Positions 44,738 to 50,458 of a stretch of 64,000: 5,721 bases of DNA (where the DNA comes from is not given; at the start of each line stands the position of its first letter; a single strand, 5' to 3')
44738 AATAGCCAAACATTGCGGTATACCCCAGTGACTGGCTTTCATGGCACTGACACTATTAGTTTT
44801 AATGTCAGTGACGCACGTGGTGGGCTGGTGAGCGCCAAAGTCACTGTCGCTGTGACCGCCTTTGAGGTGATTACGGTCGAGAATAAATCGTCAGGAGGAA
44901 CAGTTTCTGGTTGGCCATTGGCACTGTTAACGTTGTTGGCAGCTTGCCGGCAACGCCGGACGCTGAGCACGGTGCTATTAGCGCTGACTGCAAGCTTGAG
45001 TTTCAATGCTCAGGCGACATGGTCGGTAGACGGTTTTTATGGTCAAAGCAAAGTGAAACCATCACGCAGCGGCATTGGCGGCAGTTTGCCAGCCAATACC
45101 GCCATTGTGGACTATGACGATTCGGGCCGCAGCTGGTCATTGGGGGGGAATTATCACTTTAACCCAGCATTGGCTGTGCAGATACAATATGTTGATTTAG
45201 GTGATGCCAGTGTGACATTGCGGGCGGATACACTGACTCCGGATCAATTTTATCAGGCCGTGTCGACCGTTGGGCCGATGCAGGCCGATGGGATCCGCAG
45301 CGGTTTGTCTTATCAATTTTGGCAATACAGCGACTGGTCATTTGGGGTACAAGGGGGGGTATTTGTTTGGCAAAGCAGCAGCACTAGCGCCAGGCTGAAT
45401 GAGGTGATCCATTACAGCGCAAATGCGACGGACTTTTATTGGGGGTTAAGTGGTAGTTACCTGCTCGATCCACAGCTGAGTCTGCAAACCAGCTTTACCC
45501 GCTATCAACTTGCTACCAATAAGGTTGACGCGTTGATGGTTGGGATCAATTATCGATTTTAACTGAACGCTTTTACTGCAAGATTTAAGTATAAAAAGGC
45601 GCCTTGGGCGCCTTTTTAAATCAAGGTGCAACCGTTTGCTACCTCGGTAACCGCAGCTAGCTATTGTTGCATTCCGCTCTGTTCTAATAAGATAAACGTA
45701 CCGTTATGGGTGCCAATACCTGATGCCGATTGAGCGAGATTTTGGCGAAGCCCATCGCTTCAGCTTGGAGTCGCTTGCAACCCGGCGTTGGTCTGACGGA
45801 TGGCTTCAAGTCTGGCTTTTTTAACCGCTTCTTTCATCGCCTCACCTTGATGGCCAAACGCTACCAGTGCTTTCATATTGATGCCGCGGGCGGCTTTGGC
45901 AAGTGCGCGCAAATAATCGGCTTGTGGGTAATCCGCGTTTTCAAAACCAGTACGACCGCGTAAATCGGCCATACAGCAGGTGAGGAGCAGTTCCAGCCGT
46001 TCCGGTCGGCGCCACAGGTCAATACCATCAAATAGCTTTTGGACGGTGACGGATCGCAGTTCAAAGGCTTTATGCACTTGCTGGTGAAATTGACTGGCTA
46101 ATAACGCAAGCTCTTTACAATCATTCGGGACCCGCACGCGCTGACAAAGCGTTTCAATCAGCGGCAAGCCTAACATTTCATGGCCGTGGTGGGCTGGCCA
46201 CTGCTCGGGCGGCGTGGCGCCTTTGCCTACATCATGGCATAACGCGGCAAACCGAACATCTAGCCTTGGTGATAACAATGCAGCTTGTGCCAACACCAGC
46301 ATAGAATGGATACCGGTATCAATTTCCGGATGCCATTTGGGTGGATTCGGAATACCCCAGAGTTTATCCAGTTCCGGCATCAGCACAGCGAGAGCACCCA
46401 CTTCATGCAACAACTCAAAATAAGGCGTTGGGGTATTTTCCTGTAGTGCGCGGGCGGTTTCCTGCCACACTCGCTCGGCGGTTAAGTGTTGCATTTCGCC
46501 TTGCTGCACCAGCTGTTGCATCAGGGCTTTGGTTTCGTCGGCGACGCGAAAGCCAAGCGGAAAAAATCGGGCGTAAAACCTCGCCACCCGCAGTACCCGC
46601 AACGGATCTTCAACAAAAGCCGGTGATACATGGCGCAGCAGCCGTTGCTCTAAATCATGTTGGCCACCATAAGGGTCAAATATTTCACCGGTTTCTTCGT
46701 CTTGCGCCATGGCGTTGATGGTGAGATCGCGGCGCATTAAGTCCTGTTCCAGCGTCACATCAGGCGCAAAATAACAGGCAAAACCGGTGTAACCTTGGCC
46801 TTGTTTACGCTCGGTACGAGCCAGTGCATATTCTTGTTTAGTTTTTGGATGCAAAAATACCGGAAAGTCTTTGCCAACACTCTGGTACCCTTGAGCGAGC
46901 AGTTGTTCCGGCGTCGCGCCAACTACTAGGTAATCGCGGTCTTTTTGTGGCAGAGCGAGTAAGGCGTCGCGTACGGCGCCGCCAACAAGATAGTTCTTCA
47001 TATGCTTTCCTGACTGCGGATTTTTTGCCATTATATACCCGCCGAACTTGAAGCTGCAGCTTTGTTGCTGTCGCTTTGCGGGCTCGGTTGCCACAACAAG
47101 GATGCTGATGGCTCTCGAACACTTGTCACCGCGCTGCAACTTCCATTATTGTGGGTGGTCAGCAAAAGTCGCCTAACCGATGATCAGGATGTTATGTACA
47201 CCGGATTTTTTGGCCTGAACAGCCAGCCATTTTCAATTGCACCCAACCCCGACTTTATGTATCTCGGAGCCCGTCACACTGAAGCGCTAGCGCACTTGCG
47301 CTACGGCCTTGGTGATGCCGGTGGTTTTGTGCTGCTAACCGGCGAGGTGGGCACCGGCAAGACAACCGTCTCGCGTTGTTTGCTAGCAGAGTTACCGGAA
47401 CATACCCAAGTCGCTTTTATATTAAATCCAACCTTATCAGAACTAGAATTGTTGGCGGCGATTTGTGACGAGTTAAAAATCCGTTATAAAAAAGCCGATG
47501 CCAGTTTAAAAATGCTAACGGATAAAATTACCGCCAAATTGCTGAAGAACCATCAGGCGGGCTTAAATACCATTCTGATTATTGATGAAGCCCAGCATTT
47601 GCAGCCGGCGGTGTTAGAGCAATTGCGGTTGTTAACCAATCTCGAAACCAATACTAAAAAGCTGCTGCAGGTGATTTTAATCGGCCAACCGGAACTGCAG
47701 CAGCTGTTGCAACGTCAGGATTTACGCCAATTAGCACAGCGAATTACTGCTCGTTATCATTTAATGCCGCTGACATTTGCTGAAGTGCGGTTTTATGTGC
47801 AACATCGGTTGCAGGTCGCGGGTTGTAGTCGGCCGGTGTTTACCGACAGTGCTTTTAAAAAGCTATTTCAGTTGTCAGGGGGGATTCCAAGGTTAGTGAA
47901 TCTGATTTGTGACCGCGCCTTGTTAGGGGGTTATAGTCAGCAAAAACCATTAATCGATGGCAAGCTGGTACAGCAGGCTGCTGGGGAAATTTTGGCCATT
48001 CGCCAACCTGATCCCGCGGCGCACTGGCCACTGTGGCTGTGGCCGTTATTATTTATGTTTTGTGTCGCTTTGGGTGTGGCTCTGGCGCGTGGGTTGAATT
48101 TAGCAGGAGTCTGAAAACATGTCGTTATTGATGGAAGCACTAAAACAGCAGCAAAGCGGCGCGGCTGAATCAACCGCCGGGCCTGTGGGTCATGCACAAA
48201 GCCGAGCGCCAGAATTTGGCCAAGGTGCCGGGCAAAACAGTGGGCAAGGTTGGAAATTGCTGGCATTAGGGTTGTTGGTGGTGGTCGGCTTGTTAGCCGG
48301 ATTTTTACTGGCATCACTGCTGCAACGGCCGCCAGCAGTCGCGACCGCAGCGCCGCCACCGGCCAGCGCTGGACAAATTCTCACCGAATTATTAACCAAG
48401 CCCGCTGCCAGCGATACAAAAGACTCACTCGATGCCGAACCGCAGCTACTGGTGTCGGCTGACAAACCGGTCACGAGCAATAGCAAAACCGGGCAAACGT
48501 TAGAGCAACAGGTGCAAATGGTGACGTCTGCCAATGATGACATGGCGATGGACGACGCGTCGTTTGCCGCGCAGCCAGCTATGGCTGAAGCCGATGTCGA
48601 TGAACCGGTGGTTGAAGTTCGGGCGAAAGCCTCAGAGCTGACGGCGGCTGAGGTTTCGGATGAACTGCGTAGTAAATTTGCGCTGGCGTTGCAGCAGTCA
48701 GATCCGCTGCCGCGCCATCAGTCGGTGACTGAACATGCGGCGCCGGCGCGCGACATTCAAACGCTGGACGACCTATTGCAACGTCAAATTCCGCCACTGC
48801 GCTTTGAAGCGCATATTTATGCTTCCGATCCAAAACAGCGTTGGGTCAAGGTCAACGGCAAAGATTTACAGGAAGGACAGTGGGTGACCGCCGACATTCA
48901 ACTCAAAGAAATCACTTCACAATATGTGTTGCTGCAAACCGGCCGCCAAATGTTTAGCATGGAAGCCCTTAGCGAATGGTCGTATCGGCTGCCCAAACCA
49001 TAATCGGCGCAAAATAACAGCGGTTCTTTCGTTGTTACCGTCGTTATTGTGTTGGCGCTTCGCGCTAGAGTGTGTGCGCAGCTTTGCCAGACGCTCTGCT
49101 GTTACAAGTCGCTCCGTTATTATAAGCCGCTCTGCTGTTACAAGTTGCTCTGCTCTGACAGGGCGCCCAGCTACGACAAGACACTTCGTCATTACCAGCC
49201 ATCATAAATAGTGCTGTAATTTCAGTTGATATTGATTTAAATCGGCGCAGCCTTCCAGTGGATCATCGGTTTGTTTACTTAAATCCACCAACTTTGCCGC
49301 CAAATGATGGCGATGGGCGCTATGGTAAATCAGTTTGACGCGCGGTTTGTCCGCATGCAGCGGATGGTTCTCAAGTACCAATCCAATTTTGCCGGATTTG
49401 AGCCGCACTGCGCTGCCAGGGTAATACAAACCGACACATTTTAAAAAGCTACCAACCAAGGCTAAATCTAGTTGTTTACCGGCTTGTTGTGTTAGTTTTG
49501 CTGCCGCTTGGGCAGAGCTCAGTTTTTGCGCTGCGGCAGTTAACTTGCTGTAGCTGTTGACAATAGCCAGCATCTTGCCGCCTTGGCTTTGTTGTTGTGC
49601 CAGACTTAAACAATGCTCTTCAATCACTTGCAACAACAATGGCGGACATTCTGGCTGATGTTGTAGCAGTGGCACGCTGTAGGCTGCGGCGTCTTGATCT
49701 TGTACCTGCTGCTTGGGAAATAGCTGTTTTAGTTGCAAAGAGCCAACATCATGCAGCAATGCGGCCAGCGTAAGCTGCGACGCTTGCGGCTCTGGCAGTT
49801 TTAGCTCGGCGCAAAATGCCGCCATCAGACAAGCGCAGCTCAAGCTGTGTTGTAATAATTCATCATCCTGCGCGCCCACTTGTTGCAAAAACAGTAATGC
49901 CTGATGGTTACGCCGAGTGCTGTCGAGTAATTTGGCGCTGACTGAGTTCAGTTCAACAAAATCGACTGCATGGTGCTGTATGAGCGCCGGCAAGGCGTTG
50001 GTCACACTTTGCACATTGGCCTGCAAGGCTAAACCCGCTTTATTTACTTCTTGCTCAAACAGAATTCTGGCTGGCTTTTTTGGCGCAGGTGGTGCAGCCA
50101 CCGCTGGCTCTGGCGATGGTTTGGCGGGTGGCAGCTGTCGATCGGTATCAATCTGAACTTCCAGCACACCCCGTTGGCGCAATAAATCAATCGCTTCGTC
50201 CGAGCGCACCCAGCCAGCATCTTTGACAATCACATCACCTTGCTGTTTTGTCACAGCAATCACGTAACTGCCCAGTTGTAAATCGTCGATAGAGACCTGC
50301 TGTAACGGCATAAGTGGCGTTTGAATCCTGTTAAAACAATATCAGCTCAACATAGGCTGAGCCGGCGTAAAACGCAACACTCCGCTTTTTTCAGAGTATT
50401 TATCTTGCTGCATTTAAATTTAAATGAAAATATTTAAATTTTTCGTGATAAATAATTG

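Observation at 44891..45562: Giant adhesin ORF reads in frame through a GlyGly-CTERM-like sorting signal into a complete signal peptide plus a small outer-membrane beta-barrel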

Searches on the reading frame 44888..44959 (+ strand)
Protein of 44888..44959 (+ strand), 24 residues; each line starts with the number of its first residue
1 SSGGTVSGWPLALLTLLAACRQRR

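Call 8: search_protein_families(library=ncbifam, proteins=[window:44888-44959:+], max_evalue=10)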
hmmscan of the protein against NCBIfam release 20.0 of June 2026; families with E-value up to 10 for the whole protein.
seq(24 aa): 3 families
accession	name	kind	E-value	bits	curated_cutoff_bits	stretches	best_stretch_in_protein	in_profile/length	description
TIGR03501.1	GlyGly_CTERM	domain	0.0086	16.8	15.5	1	2-23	1-22/22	GlyGly-CTERM sorting domain-containing protein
TIGR03901.2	MYXO-CTERM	domain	0.012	16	20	1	2-24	9-33/34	MYXO-CTERM sorting domain-containing protein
TIGR03382.1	GC_trans_RRR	domain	0.026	15.2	15.85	1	1-24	3-26/27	MYXO-CTERM sorting domain-containing protein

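Call 65: search_protein_families(library=ncbifam, alignment_id=A4, max_evalue=0.02)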
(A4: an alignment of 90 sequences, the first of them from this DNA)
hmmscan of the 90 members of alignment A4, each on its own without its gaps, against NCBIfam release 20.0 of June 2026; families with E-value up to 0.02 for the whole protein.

A. member 1, seq(24 aa): 2 families
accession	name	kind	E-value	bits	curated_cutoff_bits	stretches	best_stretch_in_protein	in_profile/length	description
TIGR03501.1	GlyGly_CTERM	domain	0.0086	16.8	15.5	1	2-23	1-22/22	GlyGly-CTERM sorting domain-containing protein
TIGR03901.2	MYXO-CTERM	domain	0.012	16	20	1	2-24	9-33/34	MYXO-CTERM sorting domain-containing protein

B. families by the number of members that match (of 90 scanned): 17 families
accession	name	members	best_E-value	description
TIGR03501.1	GlyGly_CTERM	69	9.5e-08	GlyGly-CTERM sorting domain-containing protein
TIGR03901.2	MYXO-CTERM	18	0.00026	MYXO-CTERM sorting domain-containing protein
TIGR03382.1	GC_trans_RRR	18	0.00074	MYXO-CTERM sorting domain-containing protein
NF038115.1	SVAGG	7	0.00023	SVAGG family GlyGly-CTERM protein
TIGR04564.1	Synergist_CTERM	3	1.3e-05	Synerg-CTERM sorting domain-containing protein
NF058670.1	sorting_LPXTATN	3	0.0015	LPxTATN C-terminal sorting signal domain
TIGR03778.1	VPDSG_CTERM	3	0.0041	VPDSG-CTERM sorting domain-containing protein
NF038111.1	rhom_dep_M36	3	0.0042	rhombosortase-dependent M36 family metallopeptidase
TIGR02595.1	PEP_CTERM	3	0.011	PEP-CTERM sorting domain-containing protein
TIGR01167.1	LPXTG_anchor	3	0.014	LPXTG cell wall anchor domain-containing protein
TIGR03063.1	srtB_target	2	0.0077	sortase B protein-sorting domain-containing protein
TIGR03867.1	MprA_tail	2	0.009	MprA protease, GlyGly-CTERM protein-sorting domain-containing form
NF033846.1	Rumino_NPXTG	1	0.00072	NPXTG-anchored protein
NF033191.4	JDVT-CTERM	1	0.0036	JDVT-CTERM domain-containing protein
TIGR04288.2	CGP_CTERM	1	0.0052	CGP-CTERM sorting domain-containing protein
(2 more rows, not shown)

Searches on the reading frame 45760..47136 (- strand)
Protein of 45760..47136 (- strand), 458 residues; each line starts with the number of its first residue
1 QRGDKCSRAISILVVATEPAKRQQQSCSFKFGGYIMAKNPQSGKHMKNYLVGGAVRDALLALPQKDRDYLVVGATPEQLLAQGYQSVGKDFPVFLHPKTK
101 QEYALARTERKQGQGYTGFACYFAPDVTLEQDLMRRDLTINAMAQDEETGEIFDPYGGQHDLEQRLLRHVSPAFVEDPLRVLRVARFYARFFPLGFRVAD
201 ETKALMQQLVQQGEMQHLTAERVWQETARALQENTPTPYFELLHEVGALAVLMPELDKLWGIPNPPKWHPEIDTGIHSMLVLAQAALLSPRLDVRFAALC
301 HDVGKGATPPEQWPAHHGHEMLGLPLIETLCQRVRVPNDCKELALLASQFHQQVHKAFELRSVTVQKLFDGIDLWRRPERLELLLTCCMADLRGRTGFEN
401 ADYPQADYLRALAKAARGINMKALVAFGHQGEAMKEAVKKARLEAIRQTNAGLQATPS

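Call 13: search_protein_families(library=pfam, proteins=[window:45760-47136:-], max_evalue=0.001)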
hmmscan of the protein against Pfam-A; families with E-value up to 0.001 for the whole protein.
window:45760-47136:- (458 aa): 3 families
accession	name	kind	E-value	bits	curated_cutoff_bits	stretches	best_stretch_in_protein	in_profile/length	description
PF01743.26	PolyA_pol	-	2.5e-20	73.5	23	1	49-168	2-126/126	Poly A polymerase head domain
PF12627.12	PolyA_pol_RNAbd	-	1e-11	44.8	22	1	195-257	1-61/64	Probable RNA and SrmB- binding site of polymerase A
PF01966.28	HD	-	1.2e-07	32.5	22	1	275-347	2-82/116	HD domain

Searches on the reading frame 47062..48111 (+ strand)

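Call 13: search_protein_families(library=pfam, proteins=[window:47062-48111:+], max_evalue=0.001)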
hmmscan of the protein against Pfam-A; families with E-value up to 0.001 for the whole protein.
window:47062-48111:+ (350 aa): 11 families
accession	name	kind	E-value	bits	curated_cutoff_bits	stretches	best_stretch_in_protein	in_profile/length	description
PF13401.12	AAA_22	-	7.2e-27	94.7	27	1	87-216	5-130/130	AAA domain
PF13191.12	AAA_16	-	1.5e-10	42.2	32.6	1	76-201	12-164/167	AAA ATPase domain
PF13173.12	AAA_14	-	1.6e-05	25.3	27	1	90-242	5-128/129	AAA domain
PF09848.15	SLFN-g3_helicase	-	4.3e-05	23.4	24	1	90-221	4-132/354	Schlafen group 3, DNA/RNA helicase domain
PF13245.12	AAA_19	-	5.5e-05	23.8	25.1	1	89-209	13-125/134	AAA domain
PF00004.35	AAA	-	9.9e-05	23.2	21.2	1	90-222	1-120/131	ATPase family associated with various cellular activities (AAA)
PF13604.12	AAA_30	-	0.00021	21.5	27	1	84-226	15-142/191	AAA domain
PF07728.20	AAA_5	-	0.00029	21.3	22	1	90-194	2-93/139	AAA domain (dynein-related subfamily)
PF14532.12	Sigma54_activ_2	-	0.00037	21.2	25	0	90-230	24-130/138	Sigma-54 interaction domain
PF20720.3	nSTAND3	-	0.00052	20.2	27.2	0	88-118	18-49/155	Novel STAND NTPase 3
PF05621.17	TniB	-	0.00084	19.3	22.4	0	91-230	39-181/189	Bacterial TniB protein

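Call 50: search_protein_families(library=ncbifam, proteins=[window:47062-48111:+], max_evalue=0.00001)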
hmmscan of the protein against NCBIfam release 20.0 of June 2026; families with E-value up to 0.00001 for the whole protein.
window:47062-48111:+ (350 aa): 1 family
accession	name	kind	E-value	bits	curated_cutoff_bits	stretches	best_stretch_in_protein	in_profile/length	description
TIGR03015.1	pepcterm_ATPase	hypoth_equivalog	1.6e-77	260.5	324.5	1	45-310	1-266/269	XrtA/PEP-CTERM system-associated ATPase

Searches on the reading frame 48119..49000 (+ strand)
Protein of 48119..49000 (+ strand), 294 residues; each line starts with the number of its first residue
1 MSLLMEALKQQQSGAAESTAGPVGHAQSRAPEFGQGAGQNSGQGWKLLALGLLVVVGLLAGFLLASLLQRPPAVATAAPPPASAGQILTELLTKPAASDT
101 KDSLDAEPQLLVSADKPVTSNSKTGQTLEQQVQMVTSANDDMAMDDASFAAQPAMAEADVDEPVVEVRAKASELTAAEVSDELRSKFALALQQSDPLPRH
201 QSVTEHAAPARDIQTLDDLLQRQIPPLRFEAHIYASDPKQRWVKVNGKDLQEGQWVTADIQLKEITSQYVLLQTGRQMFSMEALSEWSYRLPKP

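Call 13: search_protein_families(library=pfam, proteins=[window:48119-49000:+], max_evalue=0.001)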
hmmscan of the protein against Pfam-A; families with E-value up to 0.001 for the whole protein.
window:48119-49000:+ (294 aa): 1 family
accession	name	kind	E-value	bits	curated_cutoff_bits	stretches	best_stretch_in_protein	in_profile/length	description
PF16537.11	T2SSB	-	3.3e-19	68.7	28.4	1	224-283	1-60/60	Type II secretion system protein B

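Call 50: search_protein_families(library=ncbifam, proteins=[window:48119-49000:+], max_evalue=0.00001)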
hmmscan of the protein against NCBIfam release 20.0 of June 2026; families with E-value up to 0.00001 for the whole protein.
window:48119-49000:+ (294 aa): 1 family
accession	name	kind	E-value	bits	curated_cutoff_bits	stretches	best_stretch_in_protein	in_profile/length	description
NF037978.1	T2SS_GspB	equivalog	4.2e-16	59.8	100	1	154-287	52-171/179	type II secretion system assembly factor GspB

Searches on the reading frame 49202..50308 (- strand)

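Call 13: search_protein_families(library=pfam, proteins=[window:49202-50308:-], max_evalue=0.001)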
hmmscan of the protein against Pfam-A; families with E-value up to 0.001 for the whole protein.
window:49202-50308:- (368 aa): 4 families
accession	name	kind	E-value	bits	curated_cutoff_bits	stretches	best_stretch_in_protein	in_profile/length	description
PF11871.13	DUF3391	-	8.3e-10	39.8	27.8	1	3-94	2-110/136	Domain of unknown function (DUF3391)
PF13487.12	HD_5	-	4.1e-07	30.3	27.2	0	148-193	11-56/170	HD domain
PF08668.18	HDOD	-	1.2e-06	28.6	22.9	1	146-204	90-146/196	HDOD domain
PF01966.28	HD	-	5e-06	27.2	22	1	152-237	2-90/116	HD domain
